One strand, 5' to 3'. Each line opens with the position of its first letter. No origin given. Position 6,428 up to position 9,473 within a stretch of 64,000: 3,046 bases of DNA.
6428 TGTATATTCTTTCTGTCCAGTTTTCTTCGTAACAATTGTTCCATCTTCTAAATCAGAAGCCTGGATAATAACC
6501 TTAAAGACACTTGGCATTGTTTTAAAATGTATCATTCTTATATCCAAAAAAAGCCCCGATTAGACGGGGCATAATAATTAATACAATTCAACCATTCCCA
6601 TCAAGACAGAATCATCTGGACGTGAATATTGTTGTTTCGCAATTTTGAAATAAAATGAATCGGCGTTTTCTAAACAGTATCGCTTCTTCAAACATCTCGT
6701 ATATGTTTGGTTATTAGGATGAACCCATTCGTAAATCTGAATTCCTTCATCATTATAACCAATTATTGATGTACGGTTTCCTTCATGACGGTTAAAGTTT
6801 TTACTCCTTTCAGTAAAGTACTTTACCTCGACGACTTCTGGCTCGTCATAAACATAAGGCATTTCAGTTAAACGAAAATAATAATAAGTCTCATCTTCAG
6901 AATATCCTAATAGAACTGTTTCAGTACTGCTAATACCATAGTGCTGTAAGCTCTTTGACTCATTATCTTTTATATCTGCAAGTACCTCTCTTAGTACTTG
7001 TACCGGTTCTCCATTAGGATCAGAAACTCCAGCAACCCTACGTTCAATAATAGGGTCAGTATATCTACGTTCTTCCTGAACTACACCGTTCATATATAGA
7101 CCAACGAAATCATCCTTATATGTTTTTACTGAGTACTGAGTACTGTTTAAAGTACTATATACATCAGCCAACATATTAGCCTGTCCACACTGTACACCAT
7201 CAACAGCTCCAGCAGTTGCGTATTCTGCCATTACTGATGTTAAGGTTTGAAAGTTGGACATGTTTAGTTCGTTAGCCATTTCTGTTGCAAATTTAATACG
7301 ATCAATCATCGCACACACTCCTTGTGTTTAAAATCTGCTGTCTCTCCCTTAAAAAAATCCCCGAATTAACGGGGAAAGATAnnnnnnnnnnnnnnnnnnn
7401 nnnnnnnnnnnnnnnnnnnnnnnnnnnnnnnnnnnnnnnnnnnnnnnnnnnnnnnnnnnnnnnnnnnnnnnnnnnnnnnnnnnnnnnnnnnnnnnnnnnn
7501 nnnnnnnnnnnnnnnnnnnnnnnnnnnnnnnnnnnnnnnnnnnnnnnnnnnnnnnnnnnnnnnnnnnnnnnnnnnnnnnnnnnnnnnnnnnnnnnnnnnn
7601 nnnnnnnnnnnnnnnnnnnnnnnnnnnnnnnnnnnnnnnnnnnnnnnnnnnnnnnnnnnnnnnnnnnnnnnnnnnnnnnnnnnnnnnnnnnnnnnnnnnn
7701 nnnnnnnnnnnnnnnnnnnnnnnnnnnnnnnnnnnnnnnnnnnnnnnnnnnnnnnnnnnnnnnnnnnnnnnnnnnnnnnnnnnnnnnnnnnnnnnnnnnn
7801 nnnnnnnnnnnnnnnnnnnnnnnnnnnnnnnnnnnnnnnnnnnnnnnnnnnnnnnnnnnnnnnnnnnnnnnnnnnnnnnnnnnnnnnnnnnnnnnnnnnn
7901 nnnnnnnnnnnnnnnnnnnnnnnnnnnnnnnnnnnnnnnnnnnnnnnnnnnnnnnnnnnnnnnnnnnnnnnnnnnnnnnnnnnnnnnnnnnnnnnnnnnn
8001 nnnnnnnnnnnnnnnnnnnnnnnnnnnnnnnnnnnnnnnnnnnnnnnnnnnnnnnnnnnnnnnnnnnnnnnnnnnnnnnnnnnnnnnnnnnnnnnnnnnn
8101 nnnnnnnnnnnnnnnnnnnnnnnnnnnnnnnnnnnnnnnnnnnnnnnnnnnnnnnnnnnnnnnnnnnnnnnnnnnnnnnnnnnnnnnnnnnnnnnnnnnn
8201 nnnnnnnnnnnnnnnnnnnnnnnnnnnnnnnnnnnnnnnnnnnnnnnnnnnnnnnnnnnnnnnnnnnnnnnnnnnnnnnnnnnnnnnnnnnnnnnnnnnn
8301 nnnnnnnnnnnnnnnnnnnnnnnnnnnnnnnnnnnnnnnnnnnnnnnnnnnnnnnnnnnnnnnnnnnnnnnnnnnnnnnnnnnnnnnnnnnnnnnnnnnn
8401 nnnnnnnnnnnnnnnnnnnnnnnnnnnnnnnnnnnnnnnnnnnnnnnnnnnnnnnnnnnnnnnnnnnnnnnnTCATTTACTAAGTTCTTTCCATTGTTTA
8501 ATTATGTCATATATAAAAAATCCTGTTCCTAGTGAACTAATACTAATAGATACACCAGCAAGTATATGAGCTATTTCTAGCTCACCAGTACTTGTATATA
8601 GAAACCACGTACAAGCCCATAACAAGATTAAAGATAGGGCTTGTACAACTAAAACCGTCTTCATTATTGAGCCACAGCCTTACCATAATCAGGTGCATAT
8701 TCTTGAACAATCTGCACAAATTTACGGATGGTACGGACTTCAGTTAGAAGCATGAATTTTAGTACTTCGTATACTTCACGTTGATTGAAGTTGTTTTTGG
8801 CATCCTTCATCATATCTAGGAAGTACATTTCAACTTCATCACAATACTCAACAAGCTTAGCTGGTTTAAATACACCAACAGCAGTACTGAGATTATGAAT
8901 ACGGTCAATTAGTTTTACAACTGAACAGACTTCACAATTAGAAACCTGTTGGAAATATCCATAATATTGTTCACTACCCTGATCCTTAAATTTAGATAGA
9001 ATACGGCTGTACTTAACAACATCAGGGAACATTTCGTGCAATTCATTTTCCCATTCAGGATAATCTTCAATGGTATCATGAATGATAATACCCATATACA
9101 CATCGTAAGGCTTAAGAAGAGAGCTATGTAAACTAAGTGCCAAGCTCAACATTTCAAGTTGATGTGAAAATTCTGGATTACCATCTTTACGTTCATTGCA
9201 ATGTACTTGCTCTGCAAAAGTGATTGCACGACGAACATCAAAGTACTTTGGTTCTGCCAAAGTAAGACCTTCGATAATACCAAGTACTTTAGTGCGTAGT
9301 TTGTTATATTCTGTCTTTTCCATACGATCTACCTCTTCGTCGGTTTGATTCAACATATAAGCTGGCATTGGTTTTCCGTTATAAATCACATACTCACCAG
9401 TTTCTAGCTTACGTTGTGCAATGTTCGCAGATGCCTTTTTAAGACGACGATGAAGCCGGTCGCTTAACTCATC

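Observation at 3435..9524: Consolidated RNA-repair cluster: Pnk + Rnl1 joined to a split NTase/HD pair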

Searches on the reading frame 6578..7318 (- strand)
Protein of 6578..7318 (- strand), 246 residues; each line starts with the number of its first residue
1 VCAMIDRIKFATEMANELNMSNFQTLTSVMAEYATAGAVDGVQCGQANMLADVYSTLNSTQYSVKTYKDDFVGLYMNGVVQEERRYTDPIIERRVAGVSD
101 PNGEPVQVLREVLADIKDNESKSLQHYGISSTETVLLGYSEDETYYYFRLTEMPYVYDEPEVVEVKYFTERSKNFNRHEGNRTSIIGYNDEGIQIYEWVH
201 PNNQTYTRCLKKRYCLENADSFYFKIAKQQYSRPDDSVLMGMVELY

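Call 3: search_protein_families(library=pfam, proteins=[window:6578-7318:-], max_evalue=0.1)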
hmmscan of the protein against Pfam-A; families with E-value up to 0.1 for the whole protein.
window:6578-7318:- (246 aa): 1 family
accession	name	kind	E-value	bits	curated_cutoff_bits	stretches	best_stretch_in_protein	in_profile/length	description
PF18383.6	IFT81_CH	-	0.044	14.5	27.4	0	19-92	29-101/124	Intraflagellar transport 81 calponin homology domain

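Call 4: search_protein_families(library=phrogs, proteins=[window:6578-7318:-], max_evalue=0.01)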
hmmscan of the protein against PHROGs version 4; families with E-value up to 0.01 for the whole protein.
window:6578-7318:- (246 aa): 1 family
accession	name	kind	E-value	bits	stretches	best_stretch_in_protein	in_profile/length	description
phrog_16105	-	unknown function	4.3e-147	489.2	1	4-245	1-242/242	-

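Call 10: search_protein_families(library=ncbifam, proteins=[window:6578-7318:-], max_evalue=0.1)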
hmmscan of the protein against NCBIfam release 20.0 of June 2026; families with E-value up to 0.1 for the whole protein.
window:6578-7318:- (246 aa): 0 families

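Call 56: find_homologous_proteins(query=window:6578-7318:-, max_evalue=0.001)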
Query window:6578-7318:- (246 aa): 66 proteins with E <= 0.001 among 204 candidates.
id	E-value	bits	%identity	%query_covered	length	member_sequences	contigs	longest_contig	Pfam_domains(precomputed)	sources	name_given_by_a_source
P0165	2.4e-145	500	88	99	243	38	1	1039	-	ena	-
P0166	1.1e-144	498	89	99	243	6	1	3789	-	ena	-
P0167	9.1e-142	488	87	98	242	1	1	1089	-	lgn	-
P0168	2.8e-141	487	87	98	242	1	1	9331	-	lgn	-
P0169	6.7e-141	486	87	98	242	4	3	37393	-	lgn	-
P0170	1.2e-140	485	87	98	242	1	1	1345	-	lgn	-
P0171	4.9e-140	483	86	98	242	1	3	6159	-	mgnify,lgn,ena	mgnify:CR=1 FL=1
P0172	5.6e-140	483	87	98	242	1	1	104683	-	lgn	-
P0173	1.2e-139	482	87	98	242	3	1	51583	-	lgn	-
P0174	8.9e-136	469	85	99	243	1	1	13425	-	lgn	-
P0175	1.2e-135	468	84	99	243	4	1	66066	-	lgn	-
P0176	1.0e-133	462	83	98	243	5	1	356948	-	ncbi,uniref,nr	ncbi:hypothetical protein pEaSNUABM50_00068 [Erwinia phage pEa_SNUABM_50]|uniref:Uncharacterized pro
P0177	2.8e-132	457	84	99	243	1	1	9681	-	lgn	-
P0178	2.4e-129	448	81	98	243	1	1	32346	-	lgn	-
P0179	5.2e-129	447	81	98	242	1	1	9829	-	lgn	-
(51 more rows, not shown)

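Call 59: search_protein_families(library=padloc, proteins=[window:6578-7318:-], max_evalue=0.01)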
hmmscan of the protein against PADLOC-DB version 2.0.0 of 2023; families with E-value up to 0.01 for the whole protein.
window:6578-7318:- (246 aa): 0 families

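Call 69: predict_structure(alignment_id=A3)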
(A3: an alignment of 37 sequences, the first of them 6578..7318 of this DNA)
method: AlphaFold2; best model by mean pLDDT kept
length: 246 residues; sequences in the alignment: 37
mean_pLDDT: 91.3   pTM: 0.83
mean pLDDT of the five models: 91.3, 91.3, 91.0, 90.8, 90.6
residues with pLDDT >= 90: 188; 70-90: 52; 50-70: 4; < 50: 2
segments of 3 or more residues with pLDDT < 50: none
pLDDT, mean of each block of 10 residues (from residue 1): 78 95 91 95 80 92 94 92 90 88 94 93 93 95 95 93 96 89 95 95 88 92 93 88 86
secondary structure, 60 per line:
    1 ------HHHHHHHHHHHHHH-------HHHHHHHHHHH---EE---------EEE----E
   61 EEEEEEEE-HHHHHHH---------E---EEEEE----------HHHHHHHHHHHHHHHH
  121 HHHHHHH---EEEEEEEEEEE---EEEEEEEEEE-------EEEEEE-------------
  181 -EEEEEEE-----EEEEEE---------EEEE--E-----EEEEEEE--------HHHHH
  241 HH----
elements in order: H7-20 H28-38 E53-55 E60-68 H70-76 E90-94 H105-127 E131-141 E145-154 E162-167 E182-188 E194-199 E209-212 E221-227 H236-242

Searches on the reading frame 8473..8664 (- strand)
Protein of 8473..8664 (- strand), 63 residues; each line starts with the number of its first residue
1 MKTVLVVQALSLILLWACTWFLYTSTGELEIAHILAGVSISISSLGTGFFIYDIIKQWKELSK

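Call 3: search_protein_families(library=pfam, proteins=[window:8473-8664:-], max_evalue=0.1)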
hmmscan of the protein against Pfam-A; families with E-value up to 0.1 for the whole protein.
window:8473-8664:- (63 aa): 1 family
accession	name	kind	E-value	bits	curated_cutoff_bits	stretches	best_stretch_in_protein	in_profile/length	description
PF00585.24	Thr_dehydrat_C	-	0.082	13.2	27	1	16-41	35-59/91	C-terminal regulatory domain of Threonine dehydratase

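Call 4: search_protein_families(library=phrogs, proteins=[window:8473-8664:-], max_evalue=0.01)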
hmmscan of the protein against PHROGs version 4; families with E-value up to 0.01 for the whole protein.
window:8473-8664:- (63 aa): 1 family
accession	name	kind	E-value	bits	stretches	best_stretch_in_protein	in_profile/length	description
phrog_28070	-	unknown function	3.3e-18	66.8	1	2-61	9-67/72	-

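Call 10: search_protein_families(library=ncbifam, proteins=[window:8473-8664:-], max_evalue=0.1)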
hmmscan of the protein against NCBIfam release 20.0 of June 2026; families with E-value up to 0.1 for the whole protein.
window:8473-8664:- (63 aa): 2 families
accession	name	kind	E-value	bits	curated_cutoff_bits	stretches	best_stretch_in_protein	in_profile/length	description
NF040945.1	CCC_membrane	equivalog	0.035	14.4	65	1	23-61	48-87/99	CCC motif membrane protein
NF041635.1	STM3941_fam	subfamily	0.055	13.4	40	1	5-57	6-59/157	STM3941 family protein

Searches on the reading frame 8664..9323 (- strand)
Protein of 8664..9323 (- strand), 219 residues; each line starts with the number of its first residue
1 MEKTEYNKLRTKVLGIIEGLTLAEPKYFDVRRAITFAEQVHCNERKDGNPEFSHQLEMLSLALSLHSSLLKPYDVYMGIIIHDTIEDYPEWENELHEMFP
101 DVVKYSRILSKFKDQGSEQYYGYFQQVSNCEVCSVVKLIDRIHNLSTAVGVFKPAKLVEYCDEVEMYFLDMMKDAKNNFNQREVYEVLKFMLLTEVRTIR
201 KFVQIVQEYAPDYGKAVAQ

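Call 37: search_dna_similar(query=window:8664-9323:-, collection=phages, mode=protein, max_evalue=0.001, max_rows=60, rows=spread)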
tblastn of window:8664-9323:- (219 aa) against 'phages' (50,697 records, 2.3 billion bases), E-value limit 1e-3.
Records with a match: 36; places in all: 36; records where one place covers at least 80% of the query: 35.
Best place of each record, by identity: 60-80% 28; <60% 8.
By first word of the organism name: Klebsiella 10; Erwinia 8; Yersinia 4; Salmonella 4; Pectobacterium 2; Cronobacter 2; Serratia 2; Xanthomonas 2; Sinorhizobium 1; Ralstonia 1.
By host as written in the record: - 5; Klebsiella pneumoniae 5; Erwinia amylovora SNUABM_01 3; Erwinia amylovora 3; Pectobacterium carotovorum subsp. carotovorum strain CBBL19-1-37 2; Cronobacter sakazakii 2; Serratia marcescens UCC2017 2; Xanthomonas vesicatoria 2; and 10 more.
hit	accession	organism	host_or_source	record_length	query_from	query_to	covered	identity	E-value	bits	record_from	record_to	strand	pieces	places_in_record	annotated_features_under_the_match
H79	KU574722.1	Pectobacterium phage vB_PcaM_CBB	Pectobacterium carotovorum subsp. ...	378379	1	217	99%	72.3%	1e-91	298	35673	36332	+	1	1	hypothetical protein (x2)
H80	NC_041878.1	Pectobacterium phage vB_PcaM_CBB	Pectobacterium carotovorum subsp. ...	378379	1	217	99%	72.3%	1e-91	298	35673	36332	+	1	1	hypothetical protein (x2)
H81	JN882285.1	Cronobacter phage vB_CsaM_GAP32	Cronobacter sakazakii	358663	1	207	95%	75.2%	3e-93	303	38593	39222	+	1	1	hypothetical protein (x2)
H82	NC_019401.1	Cronobacter phage vB_CsaM_GAP32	Cronobacter sakazakii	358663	1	207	95%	75.2%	3e-93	303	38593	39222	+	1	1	hypothetical protein (x2)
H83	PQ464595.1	Erwinia phage Kaldavass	Erwinia aphidicola W09_2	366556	1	206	94%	73.6%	5e-89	291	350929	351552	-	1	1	hypothetical protein (x2)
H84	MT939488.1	Erwinia phage pEa_SNUABM_50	Erwinia amylovora SNUABM_01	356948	5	203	91%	74.4%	7e-87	285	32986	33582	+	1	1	hypothetical protein (x2)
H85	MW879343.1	Erwinia phage pEa_SNUABM_44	Erwinia amylovora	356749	5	203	91%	74.4%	8e-87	285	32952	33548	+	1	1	hypothetical protein (x2)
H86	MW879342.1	Erwinia phage pEa_SNUABM_19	Erwinia amylovora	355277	5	203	91%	74.4%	1e-86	285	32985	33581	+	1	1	hypothetical protein (x2)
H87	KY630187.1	Serratia phage BF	Serratia marcescens UCC2017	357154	5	203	91%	74.4%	1e-86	285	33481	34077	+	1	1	hypothetical protein (x2)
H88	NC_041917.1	Serratia phage BF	Serratia marcescens UCC2017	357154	5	203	91%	74.4%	1e-86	285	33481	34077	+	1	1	hypothetical protein (x2)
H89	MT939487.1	Erwinia phage pEa_SNUABM_47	Erwinia amylovora SNUABM_01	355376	5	203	91%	74.4%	1e-86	285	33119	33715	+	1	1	hypothetical protein (x2)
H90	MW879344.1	Erwinia phage pEa_SNUABM_49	Erwinia amylovora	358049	5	203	91%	74.4%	1e-86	285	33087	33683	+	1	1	hypothetical protein (x2)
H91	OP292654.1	Xanthomonas phage XbC2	Xanthomonas vesicatoria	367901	1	206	94%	71.6%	1e-86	284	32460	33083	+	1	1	hypothetical protein (x2)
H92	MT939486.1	Erwinia phage pEa_SNUABM_12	Erwinia amylovora SNUABM_01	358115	5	203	91%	73.9%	2e-86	283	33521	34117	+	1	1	hypothetical protein (x2)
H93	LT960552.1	Yersinia phage fHe-Yen9-03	-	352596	1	206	94%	67.1%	1e-80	267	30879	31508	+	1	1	g060: hypothetical protein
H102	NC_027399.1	Klebsiella phage K64-1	Klebsiella pneumoniae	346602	3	204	92%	62.3%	1e-76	256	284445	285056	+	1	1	phosphohydrolase | membrane protein (x2)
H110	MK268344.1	Salmonella phage Munch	Salmonella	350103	1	202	92%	57.9%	1e-63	219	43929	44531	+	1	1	hypothetical protein (x2)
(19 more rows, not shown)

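Call 38: get_annotated_region(hit=H102, flank=9000)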
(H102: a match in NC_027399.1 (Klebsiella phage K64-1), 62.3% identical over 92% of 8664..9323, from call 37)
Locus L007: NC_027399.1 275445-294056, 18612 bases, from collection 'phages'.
description: Klebsiella phage K64-1 DNA, complete genome.
organism: Klebsiella phage K64-1 (NCBI taxid 1439894)
taxonomy: Viruses; Duplodnaviria; Heunggongvirae; Uroviricota; Caudoviricetes; Alcyoneusvirus; Alcyoneusvirus K641
host: Klebsiella pneumoniae; source: -; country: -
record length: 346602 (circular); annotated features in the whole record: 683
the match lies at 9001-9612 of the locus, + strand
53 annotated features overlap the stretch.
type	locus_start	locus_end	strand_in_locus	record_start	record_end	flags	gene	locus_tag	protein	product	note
CDS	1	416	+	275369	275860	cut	-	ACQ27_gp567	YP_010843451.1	hypothetical protein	-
CDS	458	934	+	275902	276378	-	-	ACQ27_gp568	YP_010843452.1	hypothetical protein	-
CDS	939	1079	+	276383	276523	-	-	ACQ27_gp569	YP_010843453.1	hypothetical protein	-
CDS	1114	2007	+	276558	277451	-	-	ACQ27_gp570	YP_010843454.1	hypothetical protein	-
CDS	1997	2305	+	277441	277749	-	-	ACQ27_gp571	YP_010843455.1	hypothetical protein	-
CDS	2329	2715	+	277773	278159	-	-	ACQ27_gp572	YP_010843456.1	hypothetical protein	-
CDS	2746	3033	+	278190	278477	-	-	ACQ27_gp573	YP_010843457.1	hypothetical protein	-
CDS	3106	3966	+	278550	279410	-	-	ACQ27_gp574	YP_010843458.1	secreted protein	-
CDS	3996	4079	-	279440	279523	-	-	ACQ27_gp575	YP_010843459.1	hypothetical protein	-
CDS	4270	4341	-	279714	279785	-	-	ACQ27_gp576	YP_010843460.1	hypothetical protein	-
CDS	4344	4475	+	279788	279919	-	-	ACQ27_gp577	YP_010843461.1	hypothetical protein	-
CDS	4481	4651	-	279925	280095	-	-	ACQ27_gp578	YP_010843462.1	hypothetical protein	-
CDS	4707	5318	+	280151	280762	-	-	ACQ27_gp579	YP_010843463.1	hypothetical protein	-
CDS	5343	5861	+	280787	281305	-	-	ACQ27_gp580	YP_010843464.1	DNA methyltransferase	-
CDS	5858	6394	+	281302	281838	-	-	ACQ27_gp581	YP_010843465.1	nucleotidyltransferase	-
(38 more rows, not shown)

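Call 39: get_annotated_region(hit=H110, flank=9000)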
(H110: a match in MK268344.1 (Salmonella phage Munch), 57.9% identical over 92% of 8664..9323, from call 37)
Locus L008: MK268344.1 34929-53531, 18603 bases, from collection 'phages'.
description: Salmonella phage Munch, complete genome.
organism: Salmonella phage Munch (NCBI taxid 2500169)
taxonomy: Viruses; Duplodnaviria; Heunggongvirae; Uroviricota; Caudoviricetes
host: Salmonella; source: cattle feedlot in south Texas; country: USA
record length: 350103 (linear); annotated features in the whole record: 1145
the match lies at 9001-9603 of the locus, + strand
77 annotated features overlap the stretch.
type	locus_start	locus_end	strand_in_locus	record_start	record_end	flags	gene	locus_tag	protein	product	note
CDS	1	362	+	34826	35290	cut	-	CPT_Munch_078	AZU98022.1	hypothetical protein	-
regulatory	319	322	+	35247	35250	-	-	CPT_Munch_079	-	ribosome_binding_site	CPT_Munch_079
CDS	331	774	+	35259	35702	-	-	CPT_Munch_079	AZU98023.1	hypothetical protein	-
regulatory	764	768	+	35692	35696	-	-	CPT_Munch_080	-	ribosome_binding_site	CPT_Munch_080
CDS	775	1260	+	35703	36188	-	-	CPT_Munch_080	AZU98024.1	hypothetical protein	-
regulatory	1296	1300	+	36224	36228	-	-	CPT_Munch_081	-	ribosome_binding_site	CPT_Munch_081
CDS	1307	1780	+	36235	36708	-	-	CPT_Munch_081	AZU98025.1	hypothetical protein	-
regulatory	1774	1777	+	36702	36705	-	-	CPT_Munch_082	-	ribosome_binding_site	CPT_Munch_082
CDS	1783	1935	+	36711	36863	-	-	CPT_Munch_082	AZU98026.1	hypothetical protein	-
regulatory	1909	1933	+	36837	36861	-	-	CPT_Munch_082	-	terminator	-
regulatory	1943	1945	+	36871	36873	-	-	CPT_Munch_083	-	ribosome_binding_site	CPT_Munch_083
CDS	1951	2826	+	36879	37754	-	-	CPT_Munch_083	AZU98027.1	hypothetical protein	-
regulatory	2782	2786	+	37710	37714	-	-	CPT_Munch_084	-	ribosome_binding_site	CPT_Munch_084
CDS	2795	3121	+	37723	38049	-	-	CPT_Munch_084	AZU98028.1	hypothetical protein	-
regulatory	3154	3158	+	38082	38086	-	-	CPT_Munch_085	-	ribosome_binding_site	CPT_Munch_085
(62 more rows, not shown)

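Call 59: search_protein_families(library=padloc, proteins=[window:8664-9323:-], max_evalue=0.01)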
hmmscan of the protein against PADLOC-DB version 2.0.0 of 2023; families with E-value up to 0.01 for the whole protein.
window:8664-9323:- (219 aa): 0 families
